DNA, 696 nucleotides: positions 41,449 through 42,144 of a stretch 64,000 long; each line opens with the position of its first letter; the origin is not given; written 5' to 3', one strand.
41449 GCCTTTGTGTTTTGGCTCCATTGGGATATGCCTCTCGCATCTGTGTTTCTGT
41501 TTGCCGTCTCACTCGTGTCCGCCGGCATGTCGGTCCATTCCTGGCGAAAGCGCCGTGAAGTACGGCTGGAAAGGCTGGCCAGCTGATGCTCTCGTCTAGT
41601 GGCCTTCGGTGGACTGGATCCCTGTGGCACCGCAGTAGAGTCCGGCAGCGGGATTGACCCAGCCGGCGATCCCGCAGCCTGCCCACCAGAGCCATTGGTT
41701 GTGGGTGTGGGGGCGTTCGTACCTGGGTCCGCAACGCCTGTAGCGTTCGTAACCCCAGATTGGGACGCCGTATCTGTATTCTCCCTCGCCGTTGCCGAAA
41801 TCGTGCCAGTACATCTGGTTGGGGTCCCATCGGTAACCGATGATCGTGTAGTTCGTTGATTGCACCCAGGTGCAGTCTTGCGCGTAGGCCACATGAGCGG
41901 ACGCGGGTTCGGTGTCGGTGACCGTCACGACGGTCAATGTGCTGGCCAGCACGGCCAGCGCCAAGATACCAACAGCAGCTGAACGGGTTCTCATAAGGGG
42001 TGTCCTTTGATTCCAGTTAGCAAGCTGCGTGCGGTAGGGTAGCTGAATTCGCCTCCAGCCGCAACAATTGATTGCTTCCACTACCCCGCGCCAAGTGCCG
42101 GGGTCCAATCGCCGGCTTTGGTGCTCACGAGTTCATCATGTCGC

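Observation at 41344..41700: Diverged patch inside near-identical duplicates covers a 2-TM protein and the C-terminal tail of the convergent secreted protein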

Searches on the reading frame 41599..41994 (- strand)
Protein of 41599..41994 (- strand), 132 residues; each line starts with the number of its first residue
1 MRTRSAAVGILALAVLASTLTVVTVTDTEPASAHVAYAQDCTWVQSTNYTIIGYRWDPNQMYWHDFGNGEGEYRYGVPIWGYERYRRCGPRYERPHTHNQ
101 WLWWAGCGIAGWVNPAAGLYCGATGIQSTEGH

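Call 6: search_protein_families(library=pfam, max_evalue=0.01, proteins=[window:41599-41994:-])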
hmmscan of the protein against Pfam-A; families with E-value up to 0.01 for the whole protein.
seq(132 aa): 0 families

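Call 8: find_homologous_proteins(query=window:41599-41994:-, max_evalue=0.01)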
Query seq(132 aa) (132 aa): 9 proteins with E <= 0.01 among 37 candidates.
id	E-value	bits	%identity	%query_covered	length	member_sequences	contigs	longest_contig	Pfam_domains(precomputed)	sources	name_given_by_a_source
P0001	7.1e-77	274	89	100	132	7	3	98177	-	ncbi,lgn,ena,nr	ncbi:MAG: hypothetical protein OXH61_06440 [Acidimicrobiaceae bacterium]|nr:hypothetical protein [Ac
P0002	8.2e-70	251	80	100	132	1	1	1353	-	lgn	-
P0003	5.1e-57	210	70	100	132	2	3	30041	-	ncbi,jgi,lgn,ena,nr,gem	ncbi:MAG: hypothetical protein OXB92_04565 [Acidimicrobiaceae bacterium]|nr:hypothetical protein [Ac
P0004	1.1e-53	199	75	90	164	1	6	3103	-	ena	-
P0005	2.9e-33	132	58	82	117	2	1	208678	-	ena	-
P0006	1.7e-32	130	55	86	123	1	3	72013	-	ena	-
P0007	1.4e-31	127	58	77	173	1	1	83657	-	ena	-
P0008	5.7e-29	118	50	79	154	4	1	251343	-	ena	-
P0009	2.6e-28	116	76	56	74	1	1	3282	-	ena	-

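Call 12: find_encoding_contigs(protein=P0001, flank=10000, max_places=4)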
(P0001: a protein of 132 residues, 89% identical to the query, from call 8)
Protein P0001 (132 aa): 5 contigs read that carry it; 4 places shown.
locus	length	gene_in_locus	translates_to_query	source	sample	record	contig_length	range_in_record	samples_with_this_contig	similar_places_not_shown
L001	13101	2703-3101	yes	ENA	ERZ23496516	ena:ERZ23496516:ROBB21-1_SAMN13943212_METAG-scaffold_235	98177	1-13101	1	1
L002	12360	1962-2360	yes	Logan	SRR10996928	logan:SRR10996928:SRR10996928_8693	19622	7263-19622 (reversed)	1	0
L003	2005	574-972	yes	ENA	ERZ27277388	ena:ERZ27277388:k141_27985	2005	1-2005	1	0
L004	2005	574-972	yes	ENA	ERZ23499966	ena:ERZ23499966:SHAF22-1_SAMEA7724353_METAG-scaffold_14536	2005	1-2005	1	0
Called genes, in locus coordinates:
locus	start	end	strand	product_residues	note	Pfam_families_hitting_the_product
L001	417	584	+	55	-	-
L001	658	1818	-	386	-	PF02720:DUF222, PF01844:HNH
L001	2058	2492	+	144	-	-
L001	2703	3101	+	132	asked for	-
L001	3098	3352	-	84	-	-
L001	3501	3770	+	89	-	-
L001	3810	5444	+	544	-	PF05681:Fumerase, PF05683:Fumerase_C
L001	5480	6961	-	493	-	PF00501:AMP-binding, PF13193:AMP-binding_C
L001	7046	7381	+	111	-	-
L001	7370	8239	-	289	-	PF02775:TPP_enzyme_C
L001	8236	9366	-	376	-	PF01855:POR_N, PF02776:TPP_enzyme_N (weak), PF17147:PFOR_II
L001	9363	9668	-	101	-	PF14697:Fer4_21 (faint), PF12797:Fer4_2 (faint), PF00037:Fer4 (weak), PF12837:Fer4_6 (faint), PF13237:Fer4_10, PF13459:Fer4_15 (faint), PF12838:Fer4_7, PF13187:Fer4_9 (weak), +2 more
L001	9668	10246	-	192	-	PF01558:POR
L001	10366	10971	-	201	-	PF20789:4HBT_3C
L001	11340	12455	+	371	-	PF02771:Acyl-CoA_dh_N, PF02770:Acyl-CoA_dh_M, PF00441:Acyl-CoA_dh_1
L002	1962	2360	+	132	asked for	-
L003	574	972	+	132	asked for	-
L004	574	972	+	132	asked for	-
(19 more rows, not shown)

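Call 13: find_encoding_contigs(protein=P0006, flank=10000, max_places=4)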
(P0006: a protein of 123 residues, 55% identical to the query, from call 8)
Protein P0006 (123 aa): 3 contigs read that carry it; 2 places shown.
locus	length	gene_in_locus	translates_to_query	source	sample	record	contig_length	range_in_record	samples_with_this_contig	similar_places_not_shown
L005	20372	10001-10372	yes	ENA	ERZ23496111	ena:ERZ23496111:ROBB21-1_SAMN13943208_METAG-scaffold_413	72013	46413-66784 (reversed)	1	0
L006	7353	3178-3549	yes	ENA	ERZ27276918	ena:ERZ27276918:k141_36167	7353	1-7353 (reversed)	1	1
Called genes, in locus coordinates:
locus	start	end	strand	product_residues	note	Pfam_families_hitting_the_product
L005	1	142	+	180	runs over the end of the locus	-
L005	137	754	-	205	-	PF00293:NUDIX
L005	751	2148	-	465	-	PF00206:Lyase_1, PF14698:ASL_C2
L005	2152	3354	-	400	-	PF00764:Arginosuc_synth, PF20979:Arginosuc_syn_C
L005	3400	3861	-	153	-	PF01316:Arg_repressor, PF02863:Arg_repressor_C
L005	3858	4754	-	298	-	PF02729:OTCace_N, PF00185:OTCace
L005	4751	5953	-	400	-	PF00202:Aminotran_3, PF00155:Aminotran_1_2 (weak)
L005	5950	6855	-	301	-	PF00696:AA_kinase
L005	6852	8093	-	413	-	PF01960:ArgJ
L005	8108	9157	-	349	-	PF01118:Semialdhyde_dh, PF02774:Semialdhyde_dhC, PF22698:Semialdhyde_dhC_1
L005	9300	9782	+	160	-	-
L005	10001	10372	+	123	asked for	-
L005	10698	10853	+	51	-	-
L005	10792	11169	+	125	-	PF01527:HTH_Tnp_1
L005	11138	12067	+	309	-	PF13276:HTH_21, PF00665:rve, PF13683:rve_3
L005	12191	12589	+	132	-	-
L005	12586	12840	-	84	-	-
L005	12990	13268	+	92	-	-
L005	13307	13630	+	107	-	-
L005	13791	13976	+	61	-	-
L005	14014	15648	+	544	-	PF05681:Fumerase, PF05683:Fumerase_C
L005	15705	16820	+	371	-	PF02771:Acyl-CoA_dh_N, PF02770:Acyl-CoA_dh_M, PF00441:Acyl-CoA_dh_1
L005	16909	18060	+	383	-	PF02463:SMC_N (faint), PF13175:AAA_15 (weak), PF13476:AAA_23, PF13555:AAA_29 (faint), PF13401:AAA_22 (faint), PF13304:AAA_21, PF13175:AAA_15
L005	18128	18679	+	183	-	PF11536:DUF3226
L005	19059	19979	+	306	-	PF00296:Bac_luciferase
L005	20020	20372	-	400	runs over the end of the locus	PF01053:Cys_Met_Meta_PP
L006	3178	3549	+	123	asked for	-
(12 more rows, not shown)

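Call 14: find_encoding_contigs(protein=P0003, flank=8000, max_places=4)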
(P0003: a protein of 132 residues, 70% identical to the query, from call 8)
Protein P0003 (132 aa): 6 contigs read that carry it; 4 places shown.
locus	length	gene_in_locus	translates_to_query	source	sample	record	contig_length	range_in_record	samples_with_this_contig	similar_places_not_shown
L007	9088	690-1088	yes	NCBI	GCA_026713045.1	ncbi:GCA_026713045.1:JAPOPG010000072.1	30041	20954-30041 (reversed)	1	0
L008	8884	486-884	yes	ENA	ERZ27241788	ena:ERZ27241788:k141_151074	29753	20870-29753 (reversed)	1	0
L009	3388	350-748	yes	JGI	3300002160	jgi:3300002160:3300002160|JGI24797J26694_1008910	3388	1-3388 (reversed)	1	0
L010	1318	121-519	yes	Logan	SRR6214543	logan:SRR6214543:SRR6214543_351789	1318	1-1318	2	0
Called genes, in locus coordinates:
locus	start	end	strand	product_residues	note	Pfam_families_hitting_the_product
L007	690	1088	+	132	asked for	-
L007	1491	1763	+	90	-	-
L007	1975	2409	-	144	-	PF01850:PIN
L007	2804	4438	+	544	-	PF05681:Fumerase, PF05683:Fumerase_C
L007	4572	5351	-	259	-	PF13622:4HBT_3, PF20789:4HBT_3C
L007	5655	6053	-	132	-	PF01850:PIN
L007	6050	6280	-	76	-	PF22513:FitA-like_RHH (weak)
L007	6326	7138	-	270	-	PF12146:Hydrolase_4, PF00561:Abhydrolase_1, PF12697:Abhydrolase_6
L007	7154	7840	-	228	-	PF12535:Nudix_N, PF00293:NUDIX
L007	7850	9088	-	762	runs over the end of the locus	PF08335:GlnD_UR_UTase, PF01966:HD, PF01842:ACT (weak), PF22754:bHLH-TF_ACT-like_plant (faint), PF24931:ACT_ACR9_3rd, PF26956:ACT_ACR_D1 (weak)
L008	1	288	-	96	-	?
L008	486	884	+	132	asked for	-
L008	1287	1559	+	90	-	-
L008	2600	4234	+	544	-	PF05681:Fumerase, PF05683:Fumerase_C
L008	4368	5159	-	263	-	PF13622:4HBT_3, PF20789:4HBT_3C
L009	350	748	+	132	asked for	-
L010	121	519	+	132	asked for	-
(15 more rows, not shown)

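Call 15: find_encoding_contigs(protein=P0005, flank=8000, max_places=3)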
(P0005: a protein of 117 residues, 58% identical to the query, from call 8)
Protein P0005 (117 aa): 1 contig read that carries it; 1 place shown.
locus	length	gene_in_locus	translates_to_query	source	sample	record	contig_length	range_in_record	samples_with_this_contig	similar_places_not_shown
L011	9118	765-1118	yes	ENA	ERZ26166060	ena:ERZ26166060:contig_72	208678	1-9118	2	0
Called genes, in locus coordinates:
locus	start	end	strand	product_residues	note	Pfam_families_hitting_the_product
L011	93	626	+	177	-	PF01610:DDE_Tnp_ISL3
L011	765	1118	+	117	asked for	-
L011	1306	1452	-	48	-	-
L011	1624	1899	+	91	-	-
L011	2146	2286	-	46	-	-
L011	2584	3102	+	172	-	PF02720:DUF222 (faint), PF01844:HNH (weak)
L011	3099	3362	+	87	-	PF02604:PhdYeFM_antitox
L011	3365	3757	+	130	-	PF01850:PIN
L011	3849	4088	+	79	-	PF13274:SocA_Panacea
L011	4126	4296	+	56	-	-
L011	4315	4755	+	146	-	-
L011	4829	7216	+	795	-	PF02515:CoA_transf_3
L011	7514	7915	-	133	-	-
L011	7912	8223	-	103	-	-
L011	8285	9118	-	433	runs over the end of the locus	PF07994:NAD_binding_5, PF01658:Inos-1-P_synth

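Call 16: find_encoding_contigs(protein=P0007, flank=8000, max_places=3)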
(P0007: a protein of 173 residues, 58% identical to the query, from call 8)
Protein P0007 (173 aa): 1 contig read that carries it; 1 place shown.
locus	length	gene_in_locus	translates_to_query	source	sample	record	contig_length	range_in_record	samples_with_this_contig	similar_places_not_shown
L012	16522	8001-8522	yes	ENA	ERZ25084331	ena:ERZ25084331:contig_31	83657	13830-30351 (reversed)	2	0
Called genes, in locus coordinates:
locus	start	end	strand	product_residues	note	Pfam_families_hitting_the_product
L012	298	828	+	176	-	PF00300:His_Phos_1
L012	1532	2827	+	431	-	PF06114:Peptidase_M78 (faint)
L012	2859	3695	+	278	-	PF00483:NTP_transferase (weak), PF12804:NTP_transf_3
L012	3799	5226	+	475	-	PF08541:ACP_syn_III_C, PF01796:OB_ChsH2_C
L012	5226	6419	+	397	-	PF00108:Thiolase_N, PF02803:Thiolase_C (weak), PF22691:Thiolase_C_1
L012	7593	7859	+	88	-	-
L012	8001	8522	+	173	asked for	-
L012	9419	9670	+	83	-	-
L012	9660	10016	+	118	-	PF02452:PemK_toxin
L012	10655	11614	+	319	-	PF02515:CoA_transf_3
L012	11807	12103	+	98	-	PF02515:CoA_transf_3 (weak)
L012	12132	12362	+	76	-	PF02515:CoA_transf_3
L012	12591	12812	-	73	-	PF07994:NAD_binding_5 (weak)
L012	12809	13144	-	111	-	PF01658:Inos-1-P_synth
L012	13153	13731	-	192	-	PF07994:NAD_binding_5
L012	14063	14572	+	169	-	-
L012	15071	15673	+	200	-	PF00106:adh_short, PF13561:adh_short_C2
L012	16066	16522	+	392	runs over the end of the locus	PF04909:Amidohydro_2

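Call 17: find_encoding_contigs(protein=P0008, flank=8000, max_places=3)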
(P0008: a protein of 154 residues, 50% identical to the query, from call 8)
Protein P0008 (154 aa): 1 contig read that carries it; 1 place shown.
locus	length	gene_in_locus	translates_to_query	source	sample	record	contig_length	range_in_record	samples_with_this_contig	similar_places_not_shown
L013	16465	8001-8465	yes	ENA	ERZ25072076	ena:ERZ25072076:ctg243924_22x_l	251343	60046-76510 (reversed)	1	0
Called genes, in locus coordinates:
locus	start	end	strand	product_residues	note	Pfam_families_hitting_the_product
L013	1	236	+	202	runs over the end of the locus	PF00300:His_Phos_1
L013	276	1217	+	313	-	PF08240:ADH_N, PF16912:Glu_dehyd_C, PF00107:ADH_zinc_N, PF13602:ADH_zinc_N_2 (weak)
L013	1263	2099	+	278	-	PF00483:NTP_transferase, PF12804:NTP_transf_3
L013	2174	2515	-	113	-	PF18480:DUF5615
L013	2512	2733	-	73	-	PF04255:DUF433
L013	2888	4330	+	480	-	PF08541:ACP_syn_III_C, PF01796:OB_ChsH2_C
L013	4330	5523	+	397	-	PF00108:Thiolase_N (weak), PF02803:Thiolase_C (weak), PF22691:Thiolase_C_1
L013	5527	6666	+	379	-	PF02771:Acyl-CoA_dh_N, PF00441:Acyl-CoA_dh_1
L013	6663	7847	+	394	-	PF02771:Acyl-CoA_dh_N, PF02770:Acyl-CoA_dh_M, PF00441:Acyl-CoA_dh_1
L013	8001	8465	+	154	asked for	-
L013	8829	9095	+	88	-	-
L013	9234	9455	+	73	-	PF01402:RHH_1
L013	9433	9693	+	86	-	PF05016:ParE_toxin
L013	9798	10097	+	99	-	-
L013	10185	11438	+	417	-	PF13173:AAA_14, PF13635:DUF4143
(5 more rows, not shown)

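Call 19: find_encoding_contigs(protein=P0002, flank=5000, max_places=3)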
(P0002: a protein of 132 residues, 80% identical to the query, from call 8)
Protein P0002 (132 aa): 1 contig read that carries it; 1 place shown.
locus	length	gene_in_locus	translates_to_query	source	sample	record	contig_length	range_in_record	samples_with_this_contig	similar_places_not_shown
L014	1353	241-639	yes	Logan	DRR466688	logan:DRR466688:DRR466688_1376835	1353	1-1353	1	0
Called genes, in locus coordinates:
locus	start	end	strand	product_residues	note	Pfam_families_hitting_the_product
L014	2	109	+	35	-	?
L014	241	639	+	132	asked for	-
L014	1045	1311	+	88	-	-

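Call 20: find_encoding_contigs(protein=P0004, flank=5000, max_places=6)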
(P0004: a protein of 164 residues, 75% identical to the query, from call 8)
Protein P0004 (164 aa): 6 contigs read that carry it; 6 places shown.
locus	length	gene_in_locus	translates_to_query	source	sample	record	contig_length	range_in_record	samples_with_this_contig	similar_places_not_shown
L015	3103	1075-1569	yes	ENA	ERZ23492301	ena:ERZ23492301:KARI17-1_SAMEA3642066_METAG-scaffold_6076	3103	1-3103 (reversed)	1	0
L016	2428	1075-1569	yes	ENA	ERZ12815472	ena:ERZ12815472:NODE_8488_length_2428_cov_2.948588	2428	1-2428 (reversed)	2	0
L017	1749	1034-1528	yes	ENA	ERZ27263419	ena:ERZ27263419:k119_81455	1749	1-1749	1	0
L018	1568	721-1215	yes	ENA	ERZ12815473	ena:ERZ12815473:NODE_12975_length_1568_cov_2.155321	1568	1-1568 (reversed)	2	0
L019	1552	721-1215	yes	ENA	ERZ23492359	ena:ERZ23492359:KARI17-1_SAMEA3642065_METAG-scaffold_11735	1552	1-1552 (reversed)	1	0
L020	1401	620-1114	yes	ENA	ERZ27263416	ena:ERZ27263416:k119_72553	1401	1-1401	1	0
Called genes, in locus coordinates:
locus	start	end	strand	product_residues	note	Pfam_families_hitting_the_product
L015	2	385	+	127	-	?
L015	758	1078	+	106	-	-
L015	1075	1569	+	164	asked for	-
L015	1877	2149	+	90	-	-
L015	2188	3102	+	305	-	?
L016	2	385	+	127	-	?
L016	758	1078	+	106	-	-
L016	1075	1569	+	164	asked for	-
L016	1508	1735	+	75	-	-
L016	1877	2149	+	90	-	-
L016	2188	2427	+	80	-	?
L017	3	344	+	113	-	?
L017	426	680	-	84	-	-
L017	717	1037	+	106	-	-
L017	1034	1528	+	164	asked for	-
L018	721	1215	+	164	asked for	-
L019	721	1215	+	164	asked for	-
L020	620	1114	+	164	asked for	-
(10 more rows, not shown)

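Call 25: find_related_loci(query=A1, collection=genome_contigs, flank=6000)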
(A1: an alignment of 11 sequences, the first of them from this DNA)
Query A1 (132 aa) in genome_contigs; peptide patterns used: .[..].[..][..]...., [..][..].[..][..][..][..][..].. (x = any residue, [..] = any of these).
198 stretches matched a pattern; 6 encode a relative of the query (tblastn E <= 1e-3); 5 distinct loci.
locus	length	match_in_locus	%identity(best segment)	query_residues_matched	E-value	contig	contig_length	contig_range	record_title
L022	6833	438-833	88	1-132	8e-78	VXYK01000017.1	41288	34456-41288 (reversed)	MAG: Acidimicrobiaceae bacterium isolate SB0670_bin_1 NODE_521_length_41288_cov_16.195329, whole genome shotgun sequence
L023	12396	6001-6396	85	1-132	2e-67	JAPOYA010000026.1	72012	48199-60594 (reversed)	MAG: Acidimicrobiaceae bacterium isolate COS4_bin_1 NODE_370_length_72012_cov_22.6141, whole genome shotgun sequence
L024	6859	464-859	70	1-132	3e-55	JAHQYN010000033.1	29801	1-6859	MAG: Acidimicrobiia bacterium isolate 11 NODE_2238_length_29801_cov_11.5166_ID_4475, whole genome shotgun sequence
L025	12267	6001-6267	54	25-111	2e-26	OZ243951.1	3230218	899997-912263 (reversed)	MAG: Candidatus Aldehydirespiratoraceae bacterium isolate d6686e6b-c766-4219-a85b-b3fd03f9654a genome assembly, chromoso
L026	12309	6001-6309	50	25-119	3e-25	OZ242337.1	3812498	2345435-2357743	MAG: Candidatus Aldehydirespiratoraceae bacterium isolate 4e9cc62d-94a8-4610-be7f-a0f893ae6d2b genome assembly, chromoso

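Call 34: predict_structure(alignment_id=A1)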
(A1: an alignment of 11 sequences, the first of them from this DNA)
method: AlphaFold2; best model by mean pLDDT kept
length: 132 residues; sequences in the alignment: 11
mean_pLDDT: 66.7   pTM: 0.27
mean pLDDT of the five models: 66.7, 64.1, 57.0, 51.3, 46.4
residues with pLDDT >= 90: 1; 70-90: 72; 50-70: 25; < 50: 34
segments of 3 or more residues with pLDDT < 50: 1-9, 16-34, 128-132
pLDDT, mean of each block of 10 residues (from residue 1): 44 49 37 58 82 84 83 84 82 62 74 78 57 32
secondary structure, 60 per line:
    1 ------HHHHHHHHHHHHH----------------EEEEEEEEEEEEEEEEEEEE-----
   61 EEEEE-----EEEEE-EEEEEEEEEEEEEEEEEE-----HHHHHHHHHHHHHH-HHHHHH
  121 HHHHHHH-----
elements in order: H7-19 E36-55 E61-65 E71-75 E77-94 H100-113 H115-127

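Call 35: search_protein_representatives(alignment_id=A1)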
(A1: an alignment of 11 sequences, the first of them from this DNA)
Query: 11 sequences, 132 profile positions. Proteins with E-value up to 0.001 (for the whole library): 8; up to 1e-10: 6; up to 1e-30: 3. The best 8 are listed.
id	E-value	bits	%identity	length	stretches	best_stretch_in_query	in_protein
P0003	2.9e-67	240.3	-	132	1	1-132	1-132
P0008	2.0e-57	208.5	-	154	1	1-132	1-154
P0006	7.1e-54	197.0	-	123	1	15-132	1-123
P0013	2.0e-26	108.2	-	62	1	1-62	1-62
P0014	2.1e-23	98.4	-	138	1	1-119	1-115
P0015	4.1e-12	61.9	-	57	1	1-57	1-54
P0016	1.2e-10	57.1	-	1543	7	3-103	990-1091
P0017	1.2e-05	41.0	-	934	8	6-82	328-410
